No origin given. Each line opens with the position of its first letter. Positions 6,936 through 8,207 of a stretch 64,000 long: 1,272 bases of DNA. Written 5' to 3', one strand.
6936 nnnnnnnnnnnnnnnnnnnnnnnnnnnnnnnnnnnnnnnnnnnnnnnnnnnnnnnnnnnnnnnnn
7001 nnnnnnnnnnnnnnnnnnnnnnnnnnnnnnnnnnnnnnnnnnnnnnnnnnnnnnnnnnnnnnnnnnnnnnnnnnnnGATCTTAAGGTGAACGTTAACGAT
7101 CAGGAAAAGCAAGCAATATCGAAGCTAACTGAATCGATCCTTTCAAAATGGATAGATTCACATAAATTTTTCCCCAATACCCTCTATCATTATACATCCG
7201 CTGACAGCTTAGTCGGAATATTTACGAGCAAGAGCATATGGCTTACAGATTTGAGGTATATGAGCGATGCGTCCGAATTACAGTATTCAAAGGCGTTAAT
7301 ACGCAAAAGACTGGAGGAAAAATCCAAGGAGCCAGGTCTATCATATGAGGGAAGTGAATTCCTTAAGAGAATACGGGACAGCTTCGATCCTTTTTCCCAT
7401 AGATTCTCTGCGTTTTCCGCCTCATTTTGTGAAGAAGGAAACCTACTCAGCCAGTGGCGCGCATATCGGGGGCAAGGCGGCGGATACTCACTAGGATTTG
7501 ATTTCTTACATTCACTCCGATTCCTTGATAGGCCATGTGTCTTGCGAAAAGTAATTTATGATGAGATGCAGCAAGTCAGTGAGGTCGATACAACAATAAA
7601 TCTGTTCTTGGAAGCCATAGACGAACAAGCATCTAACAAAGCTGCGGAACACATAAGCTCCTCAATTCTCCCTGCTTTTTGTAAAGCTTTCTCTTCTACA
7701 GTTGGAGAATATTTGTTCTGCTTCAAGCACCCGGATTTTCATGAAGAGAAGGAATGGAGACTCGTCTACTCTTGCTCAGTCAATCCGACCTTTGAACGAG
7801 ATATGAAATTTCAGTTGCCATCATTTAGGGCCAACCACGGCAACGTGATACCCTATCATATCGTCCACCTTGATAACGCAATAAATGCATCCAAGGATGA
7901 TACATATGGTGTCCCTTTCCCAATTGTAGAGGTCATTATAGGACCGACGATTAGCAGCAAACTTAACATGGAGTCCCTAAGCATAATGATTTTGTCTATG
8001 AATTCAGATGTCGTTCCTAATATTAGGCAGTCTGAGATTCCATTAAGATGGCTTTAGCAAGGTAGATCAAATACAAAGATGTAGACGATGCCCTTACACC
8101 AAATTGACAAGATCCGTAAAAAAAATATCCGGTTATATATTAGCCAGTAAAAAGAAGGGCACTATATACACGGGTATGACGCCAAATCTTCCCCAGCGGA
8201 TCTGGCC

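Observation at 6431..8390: Low-GC three-gene islet inserted between lpdA and lipA: hypothetical protein, DUF2971 protein, mini GIY-YIG nuclease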

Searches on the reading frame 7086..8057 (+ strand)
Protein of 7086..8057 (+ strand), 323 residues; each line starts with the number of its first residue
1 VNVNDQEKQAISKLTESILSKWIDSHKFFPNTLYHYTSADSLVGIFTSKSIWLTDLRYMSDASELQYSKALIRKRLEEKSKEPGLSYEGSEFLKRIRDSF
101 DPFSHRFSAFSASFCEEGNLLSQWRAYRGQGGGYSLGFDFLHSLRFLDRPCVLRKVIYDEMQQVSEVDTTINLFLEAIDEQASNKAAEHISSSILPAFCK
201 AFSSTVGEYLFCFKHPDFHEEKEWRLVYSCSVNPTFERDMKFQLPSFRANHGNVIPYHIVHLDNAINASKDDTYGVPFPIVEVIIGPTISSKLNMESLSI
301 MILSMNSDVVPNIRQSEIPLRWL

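Call 3: search_protein_families(library=pfam, proteins=[window:7086-8057:+], max_evalue=1)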
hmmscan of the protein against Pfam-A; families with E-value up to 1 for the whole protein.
window:7086-8057:+ (323 aa): 1 family
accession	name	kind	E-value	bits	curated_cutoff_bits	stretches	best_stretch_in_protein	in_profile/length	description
PF11185.13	DUF2971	-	3.1e-11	44.9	22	1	123-226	1-89/89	Protein of unknown function (DUF2971)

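Call 4: search_protein_families(library=padloc, proteins=[window:7086-8057:+], max_evalue=1)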
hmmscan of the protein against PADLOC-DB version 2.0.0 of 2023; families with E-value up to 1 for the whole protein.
window:7086-8057:+ (323 aa): 2 families
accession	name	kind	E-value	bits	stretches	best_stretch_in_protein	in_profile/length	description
PDLC04994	PDC-S31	-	0.0014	16.1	1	93-160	107-169/273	-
PDLC01826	CARF2--CARF_HEPN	-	0.015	12.5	1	20-112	201-287/393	-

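Call 5: search_protein_families(library=ncbifam, proteins=[window:7086-8057:+], max_evalue=1)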
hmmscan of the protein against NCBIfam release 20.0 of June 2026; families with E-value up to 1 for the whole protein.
window:7086-8057:+ (323 aa): 0 families

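Call 11: find_homologous_proteins(query=window:7086-8057:+)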
Query window:7086-8057:+ (323 aa): 555 proteins with E <= 0.001 among 1263 candidates; the best 120 are listed.
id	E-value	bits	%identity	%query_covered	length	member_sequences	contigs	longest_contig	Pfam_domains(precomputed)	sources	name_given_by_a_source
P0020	1.6e-216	736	100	100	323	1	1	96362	PF11185.14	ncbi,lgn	-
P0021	4.6e-183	626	83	100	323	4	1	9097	PF11185.14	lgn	-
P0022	2.0e-178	611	82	100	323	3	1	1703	PF11185.14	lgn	-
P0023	1.2e-170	585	76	100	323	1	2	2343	PF11185.14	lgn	-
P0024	5.5e-168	576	76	100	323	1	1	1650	PF11185.14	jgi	jgi:hypothetical protein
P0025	2.3e-154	531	75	91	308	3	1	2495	PF11185.14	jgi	jgi:hypothetical protein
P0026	4.3e-142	491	63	100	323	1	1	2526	PF11185.14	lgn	-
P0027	1.4e-129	450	61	100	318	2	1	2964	PF11185.14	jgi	jgi:hypothetical protein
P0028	2.1e-122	427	57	100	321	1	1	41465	PF11185.14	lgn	-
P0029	9.5e-120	418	55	100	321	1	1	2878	PF11185.14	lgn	-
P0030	8.0e-119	415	55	100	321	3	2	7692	PF11185.14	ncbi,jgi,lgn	-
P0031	3.2e-117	409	55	100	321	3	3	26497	PF11185.14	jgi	jgi:hypothetical protein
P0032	6.8e-114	399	55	100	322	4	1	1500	PF11185.14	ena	-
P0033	4.0e-113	396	53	100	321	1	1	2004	PF11185.14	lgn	-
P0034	2.1e-110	387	53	100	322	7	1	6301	PF11185.14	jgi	jgi:hypothetical protein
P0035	2.3e-109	384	52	100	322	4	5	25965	PF11185.14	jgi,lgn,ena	-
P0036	3.1e-109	383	54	99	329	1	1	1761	PF11185.14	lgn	-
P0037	8.6e-109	382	52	100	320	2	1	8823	PF11185.14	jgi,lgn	jgi:hypothetical protein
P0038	1.1e-107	378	53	100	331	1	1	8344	PF11185.14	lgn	-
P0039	5.1e-107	376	53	100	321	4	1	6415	PF11185.14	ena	-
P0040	1.5e-105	371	51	100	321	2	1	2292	PF11185.14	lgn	-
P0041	2.2e-105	371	51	100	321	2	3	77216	PF11185.14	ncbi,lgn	-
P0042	7.6e-105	369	50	100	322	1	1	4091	PF11185.14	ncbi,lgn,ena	-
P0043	1.2e-103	365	51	100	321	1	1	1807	PF11185.14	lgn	-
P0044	1.2e-102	362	52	100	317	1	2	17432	PF11185.14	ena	-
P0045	4.1e-102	360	52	97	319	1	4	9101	PF11185.14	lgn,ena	-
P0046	2.0e-101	358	50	100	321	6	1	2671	PF11185.14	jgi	-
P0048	1.7e-100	355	49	100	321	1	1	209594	PF11185.14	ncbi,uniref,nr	ncbi:DUF2971 domain-containing protein [Solirhodobacter olei]|uniref:DUF2971 domain-containing prote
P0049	5.9e-100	353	50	100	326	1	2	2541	PF11185.14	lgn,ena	-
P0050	6.3e-100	353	50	100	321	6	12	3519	PF11185.14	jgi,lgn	jgi:hypothetical protein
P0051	2.1e-98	348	49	100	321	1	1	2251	PF11185.14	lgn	-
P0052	4.3e-98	347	51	100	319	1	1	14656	PF11185.14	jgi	jgi:hypothetical protein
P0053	4.8e-98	347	49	100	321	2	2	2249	PF11185.14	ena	-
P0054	6.4e-98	346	48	100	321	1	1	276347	PF11185.14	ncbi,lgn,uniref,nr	ncbi:DUF2971 domain-containing protein [Salinicola sp. CR57]|uniref:DUF2971 domain-containing protei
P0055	8.1e-98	346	48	99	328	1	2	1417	PF11185.14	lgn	-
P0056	5.0e-97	343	49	100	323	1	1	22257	PF11185.14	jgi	jgi:hypothetical protein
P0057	2.9e-96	341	51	94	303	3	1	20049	PF11185.14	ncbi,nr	ncbi:MAG: DUF2971 domain-containing protein [Gammaproteobacteria bacterium]|nr:DUF2971 domain-contai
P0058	7.2e-94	333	49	97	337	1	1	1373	PF11185.14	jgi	jgi:hypothetical protein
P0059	1.2e-93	332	49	96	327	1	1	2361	PF11185.14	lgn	-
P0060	1.6e-92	328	54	82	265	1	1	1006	PF11185.14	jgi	-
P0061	3.6e-92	327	55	81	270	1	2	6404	PF11185.14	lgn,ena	-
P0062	2.7e-90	321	49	94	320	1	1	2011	PF11185.14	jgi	-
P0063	4.1e-90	320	47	97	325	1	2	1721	PF11185.14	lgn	-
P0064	5.6e-89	317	48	100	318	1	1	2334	PF11185.14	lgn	-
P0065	1.6e-85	305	45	97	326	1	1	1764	PF11185.14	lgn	-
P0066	4.7e-83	297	56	72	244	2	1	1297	PF11185.14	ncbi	-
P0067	5.5e-82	294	43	100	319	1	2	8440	PF11185.14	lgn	-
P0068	1.8e-81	292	51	81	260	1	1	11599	PF11185.14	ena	-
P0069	2.1e-81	292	46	100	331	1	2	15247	PF11185.14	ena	-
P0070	1.4e-80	289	45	99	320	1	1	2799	PF11185.14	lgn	-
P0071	5.7e-79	284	45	97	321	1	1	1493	PF11185.14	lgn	-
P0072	3.2e-78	281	45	89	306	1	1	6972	PF11185.14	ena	-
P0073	1.5e-77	279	44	97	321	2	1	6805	PF11185.14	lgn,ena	-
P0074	1.9e-77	279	47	93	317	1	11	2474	PF11185.14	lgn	-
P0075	1.1e-75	273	44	99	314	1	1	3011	PF11185.14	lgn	-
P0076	1.9e-68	249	47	82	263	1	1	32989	PF11185.14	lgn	-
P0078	1.1e-62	230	40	99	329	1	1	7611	PF11185.14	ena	-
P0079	3.6e-60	222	44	78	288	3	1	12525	PF11185.14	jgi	jgi:hypothetical protein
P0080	1.4e-57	214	57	49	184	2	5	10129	PF11185.14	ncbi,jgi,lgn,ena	-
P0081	1.7e-55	207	51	58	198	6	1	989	PF11185.14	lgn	-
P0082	2.8e-52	196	37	95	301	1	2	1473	PF11185.14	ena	-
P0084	4.1e-49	186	35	97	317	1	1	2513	PF11185.14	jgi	jgi:Protein of unknown function (DUF2971)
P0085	3.5e-48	183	36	94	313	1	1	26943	PF11185.14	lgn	-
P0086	7.6e-45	172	36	99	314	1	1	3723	PF11185.14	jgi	jgi:hypothetical protein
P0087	2.4e-44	170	36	91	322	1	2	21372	PF11185.14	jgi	jgi:Protein of unknown function (DUF2971).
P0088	4.5e-44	169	33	97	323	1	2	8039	PF11185.14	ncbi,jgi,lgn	jgi:hypothetical protein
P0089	1.2e-43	168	34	97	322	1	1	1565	PF11185.14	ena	-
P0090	3.9e-41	160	34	96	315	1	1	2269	PF11185.14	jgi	-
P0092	2.6e-37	147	34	98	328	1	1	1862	PF11185.14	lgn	-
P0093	3.0e-37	147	33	95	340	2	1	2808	PF11185.14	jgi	-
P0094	1.8e-35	141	34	94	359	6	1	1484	PF11185.14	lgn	-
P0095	4.0e-35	140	31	97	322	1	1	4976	PF11185.14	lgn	-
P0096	4.6e-35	140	32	92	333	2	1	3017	PF11185.14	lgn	-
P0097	5.6e-35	139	31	96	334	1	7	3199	PF11185.14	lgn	-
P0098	7.9e-35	139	33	96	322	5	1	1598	PF11185.14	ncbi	-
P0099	1.1e-34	138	32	99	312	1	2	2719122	PF11185.14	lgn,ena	-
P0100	6.0e-34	136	33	88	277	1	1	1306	PF11185.14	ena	-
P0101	6.4e-34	136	34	75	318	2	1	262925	PF11185.14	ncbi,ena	-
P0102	7.1e-34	136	31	94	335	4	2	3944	PF11185.14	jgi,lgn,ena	-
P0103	1.1e-33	135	29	96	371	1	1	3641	PF11185.14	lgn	-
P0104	1.9e-33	134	32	97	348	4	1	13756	PF11185.14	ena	-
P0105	4.9e-33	133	29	97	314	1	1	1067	PF11185.14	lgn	-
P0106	5.4e-33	133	31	98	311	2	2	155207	PF11185.14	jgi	jgi:Protein of unknown function (DUF2971)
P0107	5.9e-33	133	32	96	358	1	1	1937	PF11185.14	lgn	-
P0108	6.0e-33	133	31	98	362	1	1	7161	PF11185.14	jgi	-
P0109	6.2e-33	133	36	80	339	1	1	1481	PF11185.14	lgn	-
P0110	7.4e-33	132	33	90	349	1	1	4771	PF11185.14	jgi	jgi:hypothetical protein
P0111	8.2e-33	132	32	88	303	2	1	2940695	PF11185.14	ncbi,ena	-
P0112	1.0e-32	132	29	97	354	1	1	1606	PF11185.14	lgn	-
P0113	1.3e-32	132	34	90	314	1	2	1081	PF11185.14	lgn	-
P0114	1.6e-32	131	38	66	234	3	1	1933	PF11185.14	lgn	-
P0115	1.6e-32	131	31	94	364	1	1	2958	PF11185.14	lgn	-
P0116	1.8e-32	131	33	82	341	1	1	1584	PF11185.14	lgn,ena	-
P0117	6.3e-32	129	32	90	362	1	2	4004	PF11185.14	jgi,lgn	-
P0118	7.3e-32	129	32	84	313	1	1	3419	PF11185.14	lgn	-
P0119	7.4e-32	129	31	95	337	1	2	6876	PF11185.14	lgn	-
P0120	8.2e-32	129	32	92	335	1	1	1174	PF11185.14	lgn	-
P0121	9.1e-32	129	29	91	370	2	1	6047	PF11185.14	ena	-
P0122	9.7e-32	129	31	96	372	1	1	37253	PF11185.14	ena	-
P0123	1.5e-31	128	32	91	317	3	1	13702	PF11185.14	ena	-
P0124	3.9e-31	127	31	90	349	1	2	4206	PF11185.14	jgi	jgi:hypothetical protein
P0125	4.3e-31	127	31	90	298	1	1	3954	PF11185.14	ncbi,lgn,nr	ncbi:MAG: DUF2971 domain-containing protein [gamma proteobacterium symbiont of Taylorina sp.]|nr:DUF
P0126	8.2e-31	126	32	94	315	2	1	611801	PF11185.14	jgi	jgi:Protein of unknown function (DUF2971)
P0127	1.1e-30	125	32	85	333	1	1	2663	PF11185.14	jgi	jgi:hypothetical protein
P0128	1.9e-30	124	31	93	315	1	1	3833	PF11185.14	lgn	-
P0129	2.0e-30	124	30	91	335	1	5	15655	PF11185.14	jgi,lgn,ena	jgi:hypothetical protein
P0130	2.1e-30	124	29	93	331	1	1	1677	PF11185.14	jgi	jgi:hypothetical protein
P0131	2.3e-30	124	34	93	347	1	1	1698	PF11185.14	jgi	-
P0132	2.6e-30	124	30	90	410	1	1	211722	PF11185.14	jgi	jgi:hypothetical protein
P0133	4.3e-30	123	32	85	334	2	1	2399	PF11185.14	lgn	-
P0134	4.4e-30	123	31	90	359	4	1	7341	PF11185.14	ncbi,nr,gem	ncbi:MAG TPA: DUF2971 domain-containing protein [Solirubrobacterales bacterium]|nr:DUF2971 domain-co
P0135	4.8e-30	123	31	98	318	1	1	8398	PF11185.14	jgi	jgi:hypothetical protein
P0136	4.9e-30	123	28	96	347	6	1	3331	PF11185.14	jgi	-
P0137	6.9e-30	123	33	92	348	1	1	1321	PF11185.14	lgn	-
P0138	8.7e-30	122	31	92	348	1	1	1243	PF11185.14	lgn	-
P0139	9.0e-30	122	29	89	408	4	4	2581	PF11185.14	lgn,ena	-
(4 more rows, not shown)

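Call 15: find_encoding_contigs(protein=P0048, flank=8000, max_places=2)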
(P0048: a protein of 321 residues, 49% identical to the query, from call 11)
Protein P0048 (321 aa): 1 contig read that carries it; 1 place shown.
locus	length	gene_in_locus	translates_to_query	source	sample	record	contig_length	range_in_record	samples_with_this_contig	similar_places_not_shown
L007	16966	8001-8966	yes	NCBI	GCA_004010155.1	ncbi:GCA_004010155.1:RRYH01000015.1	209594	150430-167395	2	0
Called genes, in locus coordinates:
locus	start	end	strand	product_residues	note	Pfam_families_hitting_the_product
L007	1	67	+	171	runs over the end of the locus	-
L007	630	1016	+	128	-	-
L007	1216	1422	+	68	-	-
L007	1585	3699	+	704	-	-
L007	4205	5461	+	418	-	-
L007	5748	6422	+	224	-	PF00239:Resolvase, PF20552:HTH_62 (weak)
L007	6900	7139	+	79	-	-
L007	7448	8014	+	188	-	-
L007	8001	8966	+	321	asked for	PF11185:DUF2971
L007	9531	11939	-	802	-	PF02190:LON_substr_bdg, PF08298:AAA_PrkA (weak), PF00004:AAA, PF07728:AAA_5 (weak), PF22667:Lon_lid, PF05362:Lon_C, PF13541:ChlI (weak)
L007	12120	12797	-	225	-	PF00765:Autoind_synth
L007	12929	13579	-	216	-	PF03472:Autoind_bind, PF00196:GerE, PF04545:Sigma70_r4 (weak), PF08281:Sigma70_r4_2 (weak)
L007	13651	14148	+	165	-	PF03472:Autoind_bind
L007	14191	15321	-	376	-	PF01702:TGT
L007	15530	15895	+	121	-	PF01883:FeS_assembly_P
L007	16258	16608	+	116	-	PF01521:Fe-S_biosyn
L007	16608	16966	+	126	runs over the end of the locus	PF04993:TfoX_N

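Call 16: find_encoding_contigs(protein=P0054, flank=8000, max_places=2)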
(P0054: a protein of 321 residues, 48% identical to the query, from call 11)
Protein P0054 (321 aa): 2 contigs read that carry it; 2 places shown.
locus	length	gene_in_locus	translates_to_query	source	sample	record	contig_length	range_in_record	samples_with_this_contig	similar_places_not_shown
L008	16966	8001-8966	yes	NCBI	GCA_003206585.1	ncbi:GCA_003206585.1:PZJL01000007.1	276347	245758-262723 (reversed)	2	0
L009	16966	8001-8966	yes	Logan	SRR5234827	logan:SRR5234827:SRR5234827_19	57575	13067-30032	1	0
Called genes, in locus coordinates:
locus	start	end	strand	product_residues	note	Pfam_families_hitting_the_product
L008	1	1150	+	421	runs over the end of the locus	PF00563:EAL, PF08668:HDOD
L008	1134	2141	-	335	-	PF08468:MTS_N, PF06325:PrmA (weak), PF05175:MTS, PF13489:Methyltransf_23 (weak), PF08241:Methyltransf_11, PF08242:Methyltransf_12, PF13649:Methyltransf_25, PF13847:Methyltransf_31 (weak)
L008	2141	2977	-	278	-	PF13489:Methyltransf_23, PF08241:Methyltransf_11, PF08242:Methyltransf_12, PF13649:Methyltransf_25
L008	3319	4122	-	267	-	PF01177:Asp_Glu_race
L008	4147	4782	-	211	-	PF01810:LysE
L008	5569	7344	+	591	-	PF02463:SMC_N (faint), PF13175:AAA_15, PF13304:AAA_21, PF13175:AAA_15 (weak)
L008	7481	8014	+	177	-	-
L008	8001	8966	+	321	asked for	PF11185:DUF2971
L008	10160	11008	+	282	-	PF01965:DJ-1_PfpI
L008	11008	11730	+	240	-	PF03472:Autoind_bind, PF08281:Sigma70_r4_2, PF00196:GerE, PF13518:HTH_28 (weak)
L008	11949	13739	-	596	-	PF01590:GAF, PF13185:GAF_2 (weak), PF00990:GGDEF, PF00563:EAL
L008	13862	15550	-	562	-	PF02203:TarH, PF12729:4HB_MCP_1, PF00672:HAMP (faint), PF00015:MCPsignal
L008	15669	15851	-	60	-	-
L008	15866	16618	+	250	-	PF00392:GntR (weak), PF08220:HTH_DeoR, PF08279:HTH_11 (weak), PF00455:DeoRC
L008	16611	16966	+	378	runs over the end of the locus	PF07690:MFS_1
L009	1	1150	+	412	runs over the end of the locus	PF00563:EAL, PF08668:HDOD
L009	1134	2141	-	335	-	PF08468:MTS_N, PF06325:PrmA (weak), PF05175:MTS, PF13489:Methyltransf_23 (weak), PF08241:Methyltransf_11, PF08242:Methyltransf_12, PF13649:Methyltransf_25, PF13847:Methyltransf_31 (weak)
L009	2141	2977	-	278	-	PF13489:Methyltransf_23, PF08241:Methyltransf_11, PF08242:Methyltransf_12, PF13649:Methyltransf_25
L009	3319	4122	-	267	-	PF01177:Asp_Glu_race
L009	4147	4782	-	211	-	PF01810:LysE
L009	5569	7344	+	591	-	PF02463:SMC_N (faint), PF13175:AAA_15, PF13304:AAA_21, PF13175:AAA_15 (weak)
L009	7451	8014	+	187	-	-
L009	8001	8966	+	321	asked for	PF11185:DUF2971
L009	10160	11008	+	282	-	PF01965:DJ-1_PfpI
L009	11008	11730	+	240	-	PF03472:Autoind_bind, PF08281:Sigma70_r4_2, PF00196:GerE, PF13518:HTH_28 (weak)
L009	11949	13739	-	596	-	PF01590:GAF, PF13185:GAF_2 (weak), PF00990:GGDEF, PF00563:EAL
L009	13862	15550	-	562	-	PF02203:TarH, PF12729:4HB_MCP_1, PF00672:HAMP (faint), PF00015:MCPsignal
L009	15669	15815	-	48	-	-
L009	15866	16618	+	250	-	PF00392:GntR (weak), PF08220:HTH_DeoR, PF08279:HTH_11 (weak), PF00455:DeoRC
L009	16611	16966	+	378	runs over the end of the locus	PF07690:MFS_1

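Call 30: find_encoding_contigs(protein=P0021, flank=8000, max_places=3)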
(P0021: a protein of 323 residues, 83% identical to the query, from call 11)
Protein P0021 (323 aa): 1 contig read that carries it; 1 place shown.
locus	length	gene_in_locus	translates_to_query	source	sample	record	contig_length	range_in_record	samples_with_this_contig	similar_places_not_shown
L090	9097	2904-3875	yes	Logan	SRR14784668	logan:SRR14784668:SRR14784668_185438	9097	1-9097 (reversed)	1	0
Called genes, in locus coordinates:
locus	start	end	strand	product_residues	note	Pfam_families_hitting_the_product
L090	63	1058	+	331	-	PF01797:Y1_Tnp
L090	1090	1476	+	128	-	PF13289:SIR2_2 (weak)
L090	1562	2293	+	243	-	-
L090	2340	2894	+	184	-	-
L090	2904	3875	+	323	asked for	PF11185:DUF2971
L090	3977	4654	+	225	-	PF18734:HEPN_AbiU2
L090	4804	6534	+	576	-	-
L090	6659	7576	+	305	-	-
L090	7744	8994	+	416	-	-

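Call 39: search_solved_structures(query=A4, max_evalue=10, show_alignments=2)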
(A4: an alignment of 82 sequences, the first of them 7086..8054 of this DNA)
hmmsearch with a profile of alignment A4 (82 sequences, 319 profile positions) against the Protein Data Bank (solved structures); distinct sequences matched with E-value up to 10: 0.

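Call 48: predict_structure(alignment_id=A4)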
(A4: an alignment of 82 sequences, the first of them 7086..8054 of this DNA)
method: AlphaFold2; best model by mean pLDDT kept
length: 323 residues; sequences in the alignment: 82
mean_pLDDT: 93.6   pTM: 0.90
mean pLDDT of the five models: 93.6, 93.3, 93.1, 93.0, 92.8
residues with pLDDT >= 90: 272; 70-90: 45; 50-70: 6; < 50: 0
segments of 3 or more residues with pLDDT < 50: none
pLDDT, mean of each block of 10 residues (from residue 1): 93 97 95 96 97 91 89 97 97 94 84 97 86 93 96 97 98 98 96 96 94 95 96 78 87 94 97 94 94 96 97 93 65
secondary structure, 60 per line:
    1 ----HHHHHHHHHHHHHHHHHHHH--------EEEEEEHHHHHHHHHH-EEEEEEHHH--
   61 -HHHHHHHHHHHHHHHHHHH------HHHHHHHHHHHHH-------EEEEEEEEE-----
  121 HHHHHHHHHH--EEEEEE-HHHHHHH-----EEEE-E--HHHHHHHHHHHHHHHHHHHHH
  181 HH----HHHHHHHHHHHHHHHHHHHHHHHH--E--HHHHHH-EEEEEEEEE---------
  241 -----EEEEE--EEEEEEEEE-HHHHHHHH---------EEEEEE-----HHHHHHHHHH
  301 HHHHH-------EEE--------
elements in order: H5-24 E33-38 H39-48 E50-55 H62-80 H87-99 E107-115 H121-130 E133-138 H140-146 E152-155 H160-182 H187-210 H216-221 E223-231 E246-250 E253-261 H263-270 E280-285 H291-305 E313-315

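Call 61: search_protein_families(library=padloc, proteins=[L009:5569-7341:+, L090:1562-2290:+], max_evalue=0.001)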
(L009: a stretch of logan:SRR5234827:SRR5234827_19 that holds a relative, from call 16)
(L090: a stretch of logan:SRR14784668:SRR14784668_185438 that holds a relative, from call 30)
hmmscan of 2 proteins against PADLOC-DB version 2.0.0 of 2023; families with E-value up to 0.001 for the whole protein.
L009:5569-7341:+ (591 aa): 120 families (the best 25 are shown)
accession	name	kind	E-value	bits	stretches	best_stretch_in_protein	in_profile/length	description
PDLC02358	Old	-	5.1e-22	76.4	2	251-438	282-476/578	Old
PDLC02980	AriA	-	4.2e-21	74.2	2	217-296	221-304/304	-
PDLC03878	NsnB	-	9.8e-21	72.9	1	6-297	3-283/345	-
PDLC02981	AriAB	-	5.9e-20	69.5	1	249-525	326-600/694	-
PDLC02979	AriA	-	6.9e-20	70.2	2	7-54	5-53/373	-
PDLC04175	HEC-01A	-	6.5e-19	66.2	2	3-53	4-54/363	-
PDLC00096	GajA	-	1.7e-17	61.4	2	253-419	286-460/630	AAA ATPase domain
PDLC00075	GajA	-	1.7e-17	61.2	1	254-315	269-330/536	AAA ATPase domain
PDLC00069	GajA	-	5.6e-17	59.4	2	255-438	336-527/687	AAA ATPase domain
PDLC00067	GajA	-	5.7e-17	59.4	2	255-488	306-544/604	AAA ATPase domain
PDLC00070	GajA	-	7e-16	55.9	2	251-500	288-540/596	AAA ATPase domain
PDLC04178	HEC-01A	-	1.2e-15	55.5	2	5-54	9-58/399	-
PDLC00071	GajA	-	2.6e-15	54.3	2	256-452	276-453/588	AAA ATPase domain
PDLC00102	GajA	-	3.4e-15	53.5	2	6-48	4-47/532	AAA ATPase domain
PDLC04135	mad3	-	3.6e-15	54.4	2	4-110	1-105/374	mads_3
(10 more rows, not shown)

L090:1562-2290:+ (243 aa): 0 families

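Call 63: search_dna_similar(query=window:7086-8054:+, collection=plasmids, mode=protein, max_evalue=0.001, max_rows=25)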
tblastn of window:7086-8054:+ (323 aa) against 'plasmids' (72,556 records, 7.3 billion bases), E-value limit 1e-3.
Records with a match: 175; places in all: 178; records where one place covers at least 80% of the query: 150.
Best place of each record, by identity: <60% 175.
By first word of the organism name: Escherichia 67; Rhodococcus 18; Leptospira 17; Agrobacterium 11; Salmonella 10; Klebsiella 7; Citrobacter 7; Rhizobium 6; Enterobacter 5; Serratia 3; and 15 more.
By predicted mobility (MOB-suite, as given by PLSDB): conjugative 88; non-mobilizable 60; mobilizable 27.
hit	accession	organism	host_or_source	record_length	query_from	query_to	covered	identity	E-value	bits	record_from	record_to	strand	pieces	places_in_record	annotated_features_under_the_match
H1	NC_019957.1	Mycobacterium sp. JS623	-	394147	22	321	93%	29.8%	2e-26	116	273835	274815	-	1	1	DUF2971 domain-containing protein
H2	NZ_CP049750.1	Rhodococcus fascians A21d2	Oenothera speciosa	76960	30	321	90%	29.6%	3e-15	84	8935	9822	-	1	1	DUF2971 domain-containing protein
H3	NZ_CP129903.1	Rhodococcus ruber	soil,bacterial genome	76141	25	321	92%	28.7%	2e-13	78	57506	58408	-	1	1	DUF2971 domain-containing protein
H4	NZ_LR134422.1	Legionella adelaidensis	environmental,Cooling tower water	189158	33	321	89%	29.4%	2e-18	93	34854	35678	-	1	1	DUF2971 domain-containing protein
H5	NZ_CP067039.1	Agrobacterium fabrum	-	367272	11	321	96%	27.0%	3e-16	87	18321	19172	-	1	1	DUF2971 domain-containing protein | qatD: Qat anti-phage system TatD family nuclease QatD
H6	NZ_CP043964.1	Agrobacterium fabrum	Prosopis cineraria,pure bacterial ...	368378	11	321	96%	27.0%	3e-16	87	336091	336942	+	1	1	DUF2971 domain-containing protein | qatD: Qat anti-phage system TatD family nuclease QatD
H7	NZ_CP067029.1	Agrobacterium fabrum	-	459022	11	321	96%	27.0%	3e-16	87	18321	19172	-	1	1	DUF2971 domain-containing protein | qatD: Qat anti-phage system TatD family nuclease QatD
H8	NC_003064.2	Agrobacterium fabrum str. C58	-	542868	11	321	96%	27.0%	3e-16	87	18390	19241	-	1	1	DUF2971 domain-containing protein | qatD: Qat anti-phage system TatD family nuclease QatD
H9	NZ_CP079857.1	Agrobacterium fabrum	-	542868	11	321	96%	27.0%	3e-16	87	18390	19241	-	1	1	DUF2971 domain-containing protein | qatD: Qat anti-phage system TatD family nuclease QatD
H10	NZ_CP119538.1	Agrobacterium fabrum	-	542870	11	321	96%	27.0%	3e-16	87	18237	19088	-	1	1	DUF2971 domain-containing protein | qatD: Qat anti-phage system TatD family nuclease QatD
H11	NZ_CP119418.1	Agrobacterium fabrum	-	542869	11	321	96%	27.0%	3e-16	87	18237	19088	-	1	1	DUF2971 domain-containing protein | qatD: Qat anti-phage system TatD family nuclease QatD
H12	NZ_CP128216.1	Agrobacterium fabrum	whole organism,plant root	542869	11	321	96%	27.0%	3e-16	87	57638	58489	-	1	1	DUF2971 domain-containing protein | Qat anti-phage system TatD family nuclease QatD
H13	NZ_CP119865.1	Agrobacterium fabrum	-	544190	11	321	96%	27.0%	3e-16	87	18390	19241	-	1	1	DUF2971 domain-containing protein | qatD: Qat anti-phage system TatD family nuclease QatD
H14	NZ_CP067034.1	Agrobacterium fabrum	-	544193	11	321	96%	27.0%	3e-16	87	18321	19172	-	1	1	DUF2971 domain-containing protein | qatD: Qat anti-phage system TatD family nuclease QatD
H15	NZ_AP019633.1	Enterobacter asburiae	Homo sapiens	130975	33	302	84%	30.8%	1e-16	88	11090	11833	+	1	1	DUF2971 domain-containing protein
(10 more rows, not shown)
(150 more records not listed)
